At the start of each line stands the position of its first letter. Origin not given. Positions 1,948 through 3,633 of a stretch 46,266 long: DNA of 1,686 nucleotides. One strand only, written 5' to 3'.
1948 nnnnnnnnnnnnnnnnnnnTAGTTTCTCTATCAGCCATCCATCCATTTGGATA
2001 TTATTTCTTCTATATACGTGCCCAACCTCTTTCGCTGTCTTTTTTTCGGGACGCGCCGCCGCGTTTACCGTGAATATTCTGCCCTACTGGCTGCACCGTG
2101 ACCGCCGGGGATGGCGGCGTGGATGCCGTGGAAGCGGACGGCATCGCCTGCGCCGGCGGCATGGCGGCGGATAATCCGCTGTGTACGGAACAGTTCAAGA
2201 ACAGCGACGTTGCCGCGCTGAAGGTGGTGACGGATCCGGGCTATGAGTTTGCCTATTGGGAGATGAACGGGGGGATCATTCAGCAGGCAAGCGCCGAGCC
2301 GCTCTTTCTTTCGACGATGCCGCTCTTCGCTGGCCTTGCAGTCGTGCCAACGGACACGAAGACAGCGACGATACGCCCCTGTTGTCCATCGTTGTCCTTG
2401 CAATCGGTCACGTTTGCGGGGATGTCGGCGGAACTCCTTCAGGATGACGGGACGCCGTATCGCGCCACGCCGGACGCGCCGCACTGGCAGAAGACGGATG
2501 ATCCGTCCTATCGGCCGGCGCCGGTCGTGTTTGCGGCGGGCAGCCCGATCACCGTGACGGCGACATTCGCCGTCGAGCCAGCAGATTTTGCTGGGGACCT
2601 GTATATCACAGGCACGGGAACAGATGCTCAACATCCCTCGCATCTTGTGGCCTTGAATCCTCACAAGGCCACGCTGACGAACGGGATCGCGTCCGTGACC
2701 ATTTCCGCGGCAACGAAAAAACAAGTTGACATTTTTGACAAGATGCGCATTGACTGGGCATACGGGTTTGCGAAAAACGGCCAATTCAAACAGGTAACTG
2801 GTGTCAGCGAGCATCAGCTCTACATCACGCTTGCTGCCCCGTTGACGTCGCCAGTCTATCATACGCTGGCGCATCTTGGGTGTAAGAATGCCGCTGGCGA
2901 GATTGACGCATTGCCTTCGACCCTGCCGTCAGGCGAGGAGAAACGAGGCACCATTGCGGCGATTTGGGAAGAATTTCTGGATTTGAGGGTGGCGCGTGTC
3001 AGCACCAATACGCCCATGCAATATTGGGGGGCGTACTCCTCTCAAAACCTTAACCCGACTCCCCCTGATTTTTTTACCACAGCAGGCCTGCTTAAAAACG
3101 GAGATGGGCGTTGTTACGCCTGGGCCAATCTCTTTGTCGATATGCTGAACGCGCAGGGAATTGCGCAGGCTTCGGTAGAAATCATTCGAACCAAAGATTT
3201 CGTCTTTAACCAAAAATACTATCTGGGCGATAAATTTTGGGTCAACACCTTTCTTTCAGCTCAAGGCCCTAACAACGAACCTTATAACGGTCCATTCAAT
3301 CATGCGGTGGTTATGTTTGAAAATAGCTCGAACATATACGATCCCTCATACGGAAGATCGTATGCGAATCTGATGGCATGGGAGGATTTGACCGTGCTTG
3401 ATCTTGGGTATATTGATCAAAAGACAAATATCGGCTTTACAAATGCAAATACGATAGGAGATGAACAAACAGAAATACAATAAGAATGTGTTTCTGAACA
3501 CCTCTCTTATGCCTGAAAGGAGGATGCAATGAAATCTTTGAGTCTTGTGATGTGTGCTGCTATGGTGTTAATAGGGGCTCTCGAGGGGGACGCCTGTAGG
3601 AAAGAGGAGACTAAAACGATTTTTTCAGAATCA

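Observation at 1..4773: Polymorphic-toxin-style array: one resident and two orphan C-terminal cassettes behind a shared B-repeat homology block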

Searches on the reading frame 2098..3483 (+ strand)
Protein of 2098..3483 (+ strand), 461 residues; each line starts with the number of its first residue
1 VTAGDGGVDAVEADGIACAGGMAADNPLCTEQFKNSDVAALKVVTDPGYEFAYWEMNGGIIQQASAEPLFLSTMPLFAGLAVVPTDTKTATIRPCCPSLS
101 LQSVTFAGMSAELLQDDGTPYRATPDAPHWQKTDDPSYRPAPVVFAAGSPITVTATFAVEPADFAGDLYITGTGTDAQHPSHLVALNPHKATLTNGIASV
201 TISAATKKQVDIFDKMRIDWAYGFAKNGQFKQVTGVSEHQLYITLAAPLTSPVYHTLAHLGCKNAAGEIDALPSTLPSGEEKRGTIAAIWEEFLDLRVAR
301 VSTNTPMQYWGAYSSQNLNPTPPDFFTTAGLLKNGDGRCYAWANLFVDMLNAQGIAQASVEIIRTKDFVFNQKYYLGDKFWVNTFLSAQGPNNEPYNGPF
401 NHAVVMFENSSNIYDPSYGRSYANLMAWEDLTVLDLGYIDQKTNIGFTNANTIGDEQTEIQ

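Call 9: search_protein_families(library=pfam, proteins=[window:2098-3483:+], max_evalue=0.1)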
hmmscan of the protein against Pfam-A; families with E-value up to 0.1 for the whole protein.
window:2098-3483:+ (461 aa): 2 families
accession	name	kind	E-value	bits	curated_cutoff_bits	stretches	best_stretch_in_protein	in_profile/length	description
PF18998.6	Flg_new_2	-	0.0034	17.8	23.6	1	24-68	14-54/73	Divergent InlB B-repeat domain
PF01841.26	Transglut_core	-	0.0079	16.9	23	1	328-361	43-76/108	Transglutaminase-like superfamily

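Call 11: find_encoding_contigs(protein=window:2098-3483:+, flank=10000, max_places=6)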
Protein window:2098-3483:+ (461 aa): no gene with exactly this product is on record in the collection.

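Call 16: find_homologous_proteins(query=window:2098-3483:+)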
Query window:2098-3483:+ (461 aa): 16 proteins with E <= 0.001 among 8000 candidates.
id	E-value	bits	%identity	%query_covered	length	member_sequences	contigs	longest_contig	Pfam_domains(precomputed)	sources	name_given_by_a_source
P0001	0.0e+0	1051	100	98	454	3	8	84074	-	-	-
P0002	1.4e-224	764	75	100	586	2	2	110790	-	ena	-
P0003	1.1e-120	422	55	82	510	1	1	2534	-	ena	-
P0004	3.8e-118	413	55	80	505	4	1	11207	-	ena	-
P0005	2.1e-33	134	64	22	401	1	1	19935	-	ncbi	-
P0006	6.5e-29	119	65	21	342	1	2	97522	PF01522.27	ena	-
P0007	2.2e-28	117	63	21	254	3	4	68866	-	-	-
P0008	2.6e-24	104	58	22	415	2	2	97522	PF18998.7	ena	-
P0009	2.9e-24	104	59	20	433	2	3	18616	-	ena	-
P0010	1.0e-21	95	27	83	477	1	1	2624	-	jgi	-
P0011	1.1e-21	95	65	18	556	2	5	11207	-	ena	-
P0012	2.1e-21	94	54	22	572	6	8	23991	-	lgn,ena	-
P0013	3.0e-19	87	54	21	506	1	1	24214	PF01522.27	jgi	-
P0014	7.7e-19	86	61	17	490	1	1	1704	PF00801.27,PF01522.27,PF18911.7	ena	-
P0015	1.2e-16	79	34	48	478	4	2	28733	-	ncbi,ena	-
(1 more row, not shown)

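Call 19: find_encoding_contigs(protein=P0002, flank=10000, max_places=3)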
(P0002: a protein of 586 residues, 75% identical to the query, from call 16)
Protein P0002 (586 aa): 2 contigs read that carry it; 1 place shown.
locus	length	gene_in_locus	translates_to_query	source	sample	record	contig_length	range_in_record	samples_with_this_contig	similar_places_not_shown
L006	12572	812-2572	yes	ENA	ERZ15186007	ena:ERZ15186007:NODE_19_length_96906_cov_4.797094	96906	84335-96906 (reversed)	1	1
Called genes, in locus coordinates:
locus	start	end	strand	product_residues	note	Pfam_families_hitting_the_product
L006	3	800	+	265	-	?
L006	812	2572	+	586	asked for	-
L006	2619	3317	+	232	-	-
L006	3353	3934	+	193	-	-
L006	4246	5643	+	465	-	PF01547:SBP_bac_1, PF13416:SBP_bac_8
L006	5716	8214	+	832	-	PF02743:dCache_1 (faint), PF00672:HAMP, PF18947:HAMP_2, PF07228:SpoIIE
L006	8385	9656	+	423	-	PF06134:RhaA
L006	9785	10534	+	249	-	PF00596:Aldolase_II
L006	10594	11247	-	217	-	PF02666:PS_Dcarbxylase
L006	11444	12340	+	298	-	PF01297:ZnuA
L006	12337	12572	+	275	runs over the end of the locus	PF00149:Metallophos, PF12850:Metallophos_2 (weak)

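Call 21: find_encoding_contigs(protein=P0006, flank=10000, max_places=3)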
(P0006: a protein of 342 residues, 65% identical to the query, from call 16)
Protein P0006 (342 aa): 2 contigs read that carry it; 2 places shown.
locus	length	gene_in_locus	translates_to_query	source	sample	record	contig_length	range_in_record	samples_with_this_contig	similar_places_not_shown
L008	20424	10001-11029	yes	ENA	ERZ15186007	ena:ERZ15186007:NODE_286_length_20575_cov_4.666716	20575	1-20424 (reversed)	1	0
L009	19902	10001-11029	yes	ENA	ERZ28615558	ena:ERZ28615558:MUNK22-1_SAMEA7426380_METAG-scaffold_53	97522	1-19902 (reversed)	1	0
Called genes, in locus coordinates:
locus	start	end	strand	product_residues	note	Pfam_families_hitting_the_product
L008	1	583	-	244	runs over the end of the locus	?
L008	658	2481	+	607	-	-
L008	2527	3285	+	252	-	-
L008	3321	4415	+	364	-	PF01522:Polysacc_deac_1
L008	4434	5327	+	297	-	-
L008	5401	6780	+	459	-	-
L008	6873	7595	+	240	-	-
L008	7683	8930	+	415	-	PF18998:Flg_new_2 (weak)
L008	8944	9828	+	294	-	-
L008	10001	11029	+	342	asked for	PF01522:Polysacc_deac_1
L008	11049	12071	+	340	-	-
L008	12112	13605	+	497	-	-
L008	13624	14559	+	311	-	-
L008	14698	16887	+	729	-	-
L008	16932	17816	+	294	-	-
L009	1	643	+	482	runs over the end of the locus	PF05345:He_PIG, PF17963:Big_9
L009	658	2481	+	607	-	-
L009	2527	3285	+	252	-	-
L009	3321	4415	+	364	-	PF01522:Polysacc_deac_1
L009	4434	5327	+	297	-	-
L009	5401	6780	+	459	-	-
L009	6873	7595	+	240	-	-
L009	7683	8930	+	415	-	PF18998:Flg_new_2 (weak)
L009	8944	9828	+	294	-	-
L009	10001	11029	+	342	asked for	PF01522:Polysacc_deac_1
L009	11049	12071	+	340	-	-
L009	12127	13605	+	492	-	-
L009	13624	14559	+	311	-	-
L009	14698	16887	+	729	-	-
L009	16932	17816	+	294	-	-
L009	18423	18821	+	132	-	-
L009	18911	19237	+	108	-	-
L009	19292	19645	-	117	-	-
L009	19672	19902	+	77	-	?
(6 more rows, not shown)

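Call 28: search_protein_families(library=pfam, proteins=[L009:658-2481:+, L009:3321-4415:+, L009:4434-5327:+, L009:5401-6780:+, L009:6873-7595:+, L009:7680-8930:+, L009:8944-9828:+, L009:12112-13605:+, L009:13624-14559:+, L009:14698-16887:+], max_evalue=0.05)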
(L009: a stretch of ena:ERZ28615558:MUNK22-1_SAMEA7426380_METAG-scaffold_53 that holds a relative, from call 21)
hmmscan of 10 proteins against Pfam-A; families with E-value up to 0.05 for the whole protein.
L009:658-2481:+ (607 aa): 2 families
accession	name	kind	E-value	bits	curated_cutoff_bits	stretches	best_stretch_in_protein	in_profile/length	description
PF18998.6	Flg_new_2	-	0.0046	17.3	23.6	0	175-214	15-54/73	Divergent InlB B-repeat domain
PF01841.26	Transglut_core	-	0.011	16.4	23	1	474-507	43-76/108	Transglutaminase-like superfamily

L009:3321-4415:+ (364 aa): 2 families
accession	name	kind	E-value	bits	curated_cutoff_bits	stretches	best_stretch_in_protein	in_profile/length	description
PF01522.26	Polysacc_deac_1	-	9e-09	35.8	23.1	1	121-273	4-122/124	Polysaccharide deacetylase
PF18998.6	Flg_new_2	-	0.0074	16.7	23.6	1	60-99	23-60/73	Divergent InlB B-repeat domain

L009:4434-5327:+ (297 aa): 0 families

L009:5401-6780:+ (459 aa): 1 family
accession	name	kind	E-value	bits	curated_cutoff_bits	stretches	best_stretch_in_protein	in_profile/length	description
PF18998.6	Flg_new_2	-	0.03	14.7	23.6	0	44-82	15-53/73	Divergent InlB B-repeat domain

L009:6873-7595:+ (240 aa): 0 families

L009:7680-8930:+ (416 aa): 2 families
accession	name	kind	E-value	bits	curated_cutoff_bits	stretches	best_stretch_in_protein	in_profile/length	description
PF18998.6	Flg_new_2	-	9.4e-06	26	23.6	1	25-76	14-59/73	Divergent InlB B-repeat domain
PF02368.24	Big_2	-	0.047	14.1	22.8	0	135-208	4-70/79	Bacterial Ig-like domain (group 2)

L009:8944-9828:+ (294 aa): 1 family
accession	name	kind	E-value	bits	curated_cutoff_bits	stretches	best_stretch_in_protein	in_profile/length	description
PF13646.12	HEAT_2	-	0.013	16.3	27.7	0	89-154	21-74/88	HEAT repeats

L009:12112-13605:+ (497 aa): 1 family
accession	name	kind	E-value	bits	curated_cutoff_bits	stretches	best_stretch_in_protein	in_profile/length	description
PF02369.22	Big_1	-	0.00061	20.3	34.9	1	73-147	15-80/93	Bacterial Ig-like domain (group 1)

L009:13624-14559:+ (311 aa): 1 family
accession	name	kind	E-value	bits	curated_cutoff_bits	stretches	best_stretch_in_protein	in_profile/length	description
PF13646.12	HEAT_2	-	0.00066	20.3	27.7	0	210-251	3-43/88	HEAT repeats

L009:14698-16887:+ (729 aa): 1 family
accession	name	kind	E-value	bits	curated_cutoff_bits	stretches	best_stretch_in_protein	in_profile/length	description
PF01471.23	PG_binding_1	-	0.012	16.2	23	0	404-443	18-55/57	Putative peptidoglycan binding domain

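Call 39: search_solved_structures(query=window:2098-3483:+, max_evalue=1)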
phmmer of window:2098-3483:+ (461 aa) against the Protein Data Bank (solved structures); distinct sequences matched with E-value up to 1: 0.

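Call 44: predict_structure(alignment_id=A3)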
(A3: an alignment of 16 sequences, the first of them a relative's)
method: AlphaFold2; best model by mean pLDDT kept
length: 586 residues; sequences in the alignment: 16
mean_pLDDT: 54.0   pTM: 0.38
mean pLDDT of the five models: 54.0, 50.8, 50.7, 50.1, 48.9
residues with pLDDT >= 90: 32; 70-90: 97; 50-70: 180; < 50: 277
segments of 3 or more residues with pLDDT < 50: 1-5, 21-28, 132-141, 145-154, 200-211, 233-274, 333-339, 359-464, 477-480, 489-528, 560-586
pLDDT, mean of each block of 10 residues (from residue 1): 50 58 48 88 87 88 86 79 86 91 89 65 67 42 41 48 63 71 64 55 44 66 71 41 39 38 41 57 73 67 53 69 65 48 64 56 44 41 46 37 39 38 29 28 33 38 50 51 55 34 28 27 41 63 58 56 35 26 25
secondary structure, 60 per line:
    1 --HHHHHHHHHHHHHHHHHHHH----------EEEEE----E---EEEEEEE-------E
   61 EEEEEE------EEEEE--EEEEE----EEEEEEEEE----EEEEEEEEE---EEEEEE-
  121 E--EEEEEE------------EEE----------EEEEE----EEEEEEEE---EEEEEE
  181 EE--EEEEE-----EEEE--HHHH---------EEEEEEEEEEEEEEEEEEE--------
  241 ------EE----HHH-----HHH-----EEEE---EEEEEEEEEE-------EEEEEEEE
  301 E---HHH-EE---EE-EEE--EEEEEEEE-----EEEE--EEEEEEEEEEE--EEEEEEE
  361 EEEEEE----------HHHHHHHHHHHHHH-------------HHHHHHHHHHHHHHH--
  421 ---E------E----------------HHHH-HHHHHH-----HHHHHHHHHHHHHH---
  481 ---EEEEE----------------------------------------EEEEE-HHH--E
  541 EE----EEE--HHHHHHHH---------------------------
elements in order: H3-22 E33-37 E46-52 E60-66 E73-77 E80-84 E89-97 E102-110 E114-119 E124-129 E142-144 E155-159 E164-171 E175-182 E185-189 E195-198 H201-204 E214-232 E269-272 E276-285 E293-301 E317-319 E322-329 E335-338 E341-351 E354-366 H377-390 H404-418 H448-451 H453-458 H464-477 E484-488 E529-533 E540-542 E547-549 H552-559

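Call 47: search_protein_families(library=pfam, alignment_id=A6, max_evalue=0.1)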
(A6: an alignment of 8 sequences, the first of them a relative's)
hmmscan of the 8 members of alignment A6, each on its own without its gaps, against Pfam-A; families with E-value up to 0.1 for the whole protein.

A. member 1, P0001 (454 aa): 2 families
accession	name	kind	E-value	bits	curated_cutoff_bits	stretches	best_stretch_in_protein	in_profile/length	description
PF18998.6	Flg_new_2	-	0.0033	17.8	23.6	1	17-61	14-54/73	Divergent InlB B-repeat domain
PF01841.26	Transglut_core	-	0.0077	16.9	23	1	321-354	43-76/108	Transglutaminase-like superfamily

B. families by the number of members that match (of 8 scanned): 5 families
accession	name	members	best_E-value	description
PF18998.6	Flg_new_2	5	4.6e-05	Divergent InlB B-repeat domain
PF00801.26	PKD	2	1.5e-08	PKD domain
PF01841.26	Transglut_core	2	0.00012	Transglutaminase-like superfamily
PF18911.6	PKD_4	1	7.4e-12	PKD domain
PF03160.20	Calx-beta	1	0.0081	Calx-beta domain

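Call 48: fold_search(model_id=the predicted structure, library=pdb)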
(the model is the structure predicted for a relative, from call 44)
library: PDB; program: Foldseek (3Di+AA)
matches with E <= 10: 1817; with E <= 0.001: 92
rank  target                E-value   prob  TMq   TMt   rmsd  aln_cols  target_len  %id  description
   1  5utk_B                2.4e-06  1.00  0.17  0.29  15.2       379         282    8  Crystal structure of the membrane proximal three fibronectin type III (FNIII) domains of Tie2 (Tie2[FNIIIa-c]) (released 2017-04-12)
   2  3shs                  4.2e-06  1.00  0.18  0.27  14.0       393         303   10  Three N-terminal domains of the bacteriophage RB49 Highly Immunogenic Outer Capsid protein (Hoc) (released 2011-06-29)
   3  8coe_C                4.2e-06  1.00  0.13  0.12  21.9       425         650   11  complement C5 in complex with the LCP0195 nanobody (released 2024-01-03)
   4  5mya_A                5.5e-06  1.00  0.13  0.22  16.7       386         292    8  Homodimerization of Tie2 Fibronectin-like domains 1-3 in space group C2 (released 2017-04-26)
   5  8peq_B                5.8e-06  1.00  0.15  0.25  14.4       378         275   10  Complex of diubiquitin-derived artificial binding protein (Affilin) variant Af2 with its target oncofetal fibronectin  (released 2024-06-26)
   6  8peq_A                9.0e-06  1.00  0.14  0.26  15.5       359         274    9  Complex of diubiquitin-derived artificial binding protein (Affilin) variant Af2 with its target oncofetal fibronectin  (released 2024-06-26)
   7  8uin_A                1.2e-05  0.98  0.13  0.12  21.8       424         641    9  Structure of the C3bBb-albicin complex (released 2024-05-08)
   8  5n47_D                1.6e-05  1.00  0.15  0.26  15.9       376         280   10  Structure of Anticalin N7E in complex with the three-domain fragment Fn7B8 of human oncofetal fibronectin (released 2018-02-14)
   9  3l5n_A                1.7e-05  0.98  0.13  0.12  22.6       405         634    9  Staphylococcal Complement Inhibitor (SCIN) in complex with Human Complement Component C3b (released 2010-08-04)
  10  7zgj_A                1.8e-05  0.99  0.13  0.12  30.1       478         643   11  Trypanosoma brucei gambiense ISG65 in complex with human complement component C3 (released 2023-04-05)
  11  7nyc_A                1.9e-05  0.99  0.13  0.06  20.5       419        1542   11  cryoEM structure of 3C9-sMAC (released 2021-10-06)
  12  4gh7_D                2.3e-05  0.99  0.14  0.24  15.6       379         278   10  Crystal structure of Anticalin N7A in complex with oncofetal fibronectin fragment Fn7B8 (released 2012-12-26)
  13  3frp_A                2.8e-05  0.99  0.13  0.13  21.4       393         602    8  Crystal Structure of Cobra Venom Factor, a Co-factor for C3- and C5 convertase CVFBb (released 2009-04-28)
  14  1zlg                  3.2e-05  0.96  0.12  0.11  21.3       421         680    8  Solution structure of the extracellular matrix protein anosmin-1 (released 2006-05-09)
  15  4yfd_A                3.7e-05  0.97  0.12  0.14  16.2       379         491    9  Crystal structure PTP delta Ig1-Fn2 in complex with IL-1RAcP (released 2015-05-06)
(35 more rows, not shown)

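Call 51: search_protein_families(library=phrogs, proteins=[window:2098-3483:+], max_evalue=0.01)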
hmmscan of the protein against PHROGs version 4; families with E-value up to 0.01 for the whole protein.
window:2098-3483:+ (461 aa): 0 families

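Call 52: search_protein_families(library=ncbifam, proteins=[window:2098-3483:+], max_evalue=0.01)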
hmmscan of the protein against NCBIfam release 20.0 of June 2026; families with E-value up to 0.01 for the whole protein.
window:2098-3483:+ (461 aa): 0 families

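Call 53: find_encoding_contigs(protein=P0015, flank=6000, max_places=2)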
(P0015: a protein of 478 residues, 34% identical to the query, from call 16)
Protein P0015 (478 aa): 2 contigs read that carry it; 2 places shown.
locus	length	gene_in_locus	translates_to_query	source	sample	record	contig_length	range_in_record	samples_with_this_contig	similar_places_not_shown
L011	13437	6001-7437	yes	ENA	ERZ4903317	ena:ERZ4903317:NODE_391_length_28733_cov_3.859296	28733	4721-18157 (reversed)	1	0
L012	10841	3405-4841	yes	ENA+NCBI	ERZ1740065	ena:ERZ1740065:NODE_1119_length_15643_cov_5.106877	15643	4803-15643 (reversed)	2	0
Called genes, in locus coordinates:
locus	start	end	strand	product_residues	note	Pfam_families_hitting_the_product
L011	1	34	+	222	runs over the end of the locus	-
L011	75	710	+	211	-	PF28474:DUF8412, PF13376:OmdA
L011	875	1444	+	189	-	PF04978:MST, PF12867:DinB_2 (weak)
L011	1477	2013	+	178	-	-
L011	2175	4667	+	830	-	PF13573:SprB, PF18962:Por_Secre_tail (weak)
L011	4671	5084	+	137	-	-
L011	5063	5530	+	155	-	-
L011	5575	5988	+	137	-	-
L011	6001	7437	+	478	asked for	-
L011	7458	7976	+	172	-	-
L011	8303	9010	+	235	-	-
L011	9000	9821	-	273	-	-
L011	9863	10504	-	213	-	-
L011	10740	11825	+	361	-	PF00126:HTH_1, PF13489:Methyltransf_23, PF01209:Ubie_methyltran, PF02390:Methyltransf_4, PF13847:Methyltransf_31, PF08241:Methyltransf_11, PF08242:Methyltransf_12, PF13649:Methyltransf_25, +2 more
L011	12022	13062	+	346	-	PF02129:Peptidase_S15 (weak), PF00326:Peptidase_S9 (faint), PF12146:Hydrolase_4, PF12697:Abhydrolase_6 (weak)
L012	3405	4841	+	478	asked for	-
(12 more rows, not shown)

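Call 54: find_encoding_contigs(protein=P0012, flank=10000, max_places=3)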
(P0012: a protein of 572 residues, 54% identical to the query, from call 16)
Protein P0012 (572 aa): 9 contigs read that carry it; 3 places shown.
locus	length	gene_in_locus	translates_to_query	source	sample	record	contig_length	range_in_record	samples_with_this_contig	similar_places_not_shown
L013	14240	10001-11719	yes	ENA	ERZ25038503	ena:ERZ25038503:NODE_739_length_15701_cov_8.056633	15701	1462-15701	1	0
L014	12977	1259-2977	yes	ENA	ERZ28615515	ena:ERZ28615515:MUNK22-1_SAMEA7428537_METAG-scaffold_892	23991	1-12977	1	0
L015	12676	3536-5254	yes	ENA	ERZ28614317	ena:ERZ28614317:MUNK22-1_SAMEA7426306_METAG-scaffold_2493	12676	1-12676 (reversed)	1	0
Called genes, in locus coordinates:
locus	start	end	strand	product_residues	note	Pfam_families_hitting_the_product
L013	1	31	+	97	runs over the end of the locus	PF05016:ParE_toxin, PF15781:ParE-like_toxin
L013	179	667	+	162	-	PF00583:Acetyltransf_1, PF13673:Acetyltransf_10, PF13508:Acetyltransf_7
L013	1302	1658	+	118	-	-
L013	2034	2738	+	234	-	-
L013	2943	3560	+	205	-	PF03575:Peptidase_S51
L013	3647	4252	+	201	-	-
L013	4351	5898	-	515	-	PF13401:AAA_22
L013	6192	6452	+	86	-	-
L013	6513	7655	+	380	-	PF06925:MGDG_synth, PF04101:Glyco_tran_28_C (weak)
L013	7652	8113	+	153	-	-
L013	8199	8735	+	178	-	PF02620:YceD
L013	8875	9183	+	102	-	PF07589:PEP_exosort_dom (weak)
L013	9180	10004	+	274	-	PF18998:Flg_new_2 (weak)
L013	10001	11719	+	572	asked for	-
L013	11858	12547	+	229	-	-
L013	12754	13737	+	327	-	PF13517:FG-GAP_3 (faint), PF01839:FG-GAP (faint)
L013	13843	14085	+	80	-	-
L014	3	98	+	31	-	?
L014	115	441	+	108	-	PF07589:PEP_exosort_dom (weak)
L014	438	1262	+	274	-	PF18998:Flg_new_2 (weak)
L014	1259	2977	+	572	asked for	-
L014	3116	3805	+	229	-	-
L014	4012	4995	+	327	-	PF13517:FG-GAP_3 (faint), PF01839:FG-GAP (faint)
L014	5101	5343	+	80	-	-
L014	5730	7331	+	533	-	PF02504:FA_synthesis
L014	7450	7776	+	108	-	PF03091:CutA1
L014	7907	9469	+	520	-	PF02113:Peptidase_S13, PF13354:Beta-lactamase2 (faint)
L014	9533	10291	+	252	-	-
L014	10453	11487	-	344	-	PF01075:Glyco_transf_9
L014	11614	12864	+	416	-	PF03739:LptF_LptG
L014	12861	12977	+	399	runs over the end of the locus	PF03739:LptF_LptG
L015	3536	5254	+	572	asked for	-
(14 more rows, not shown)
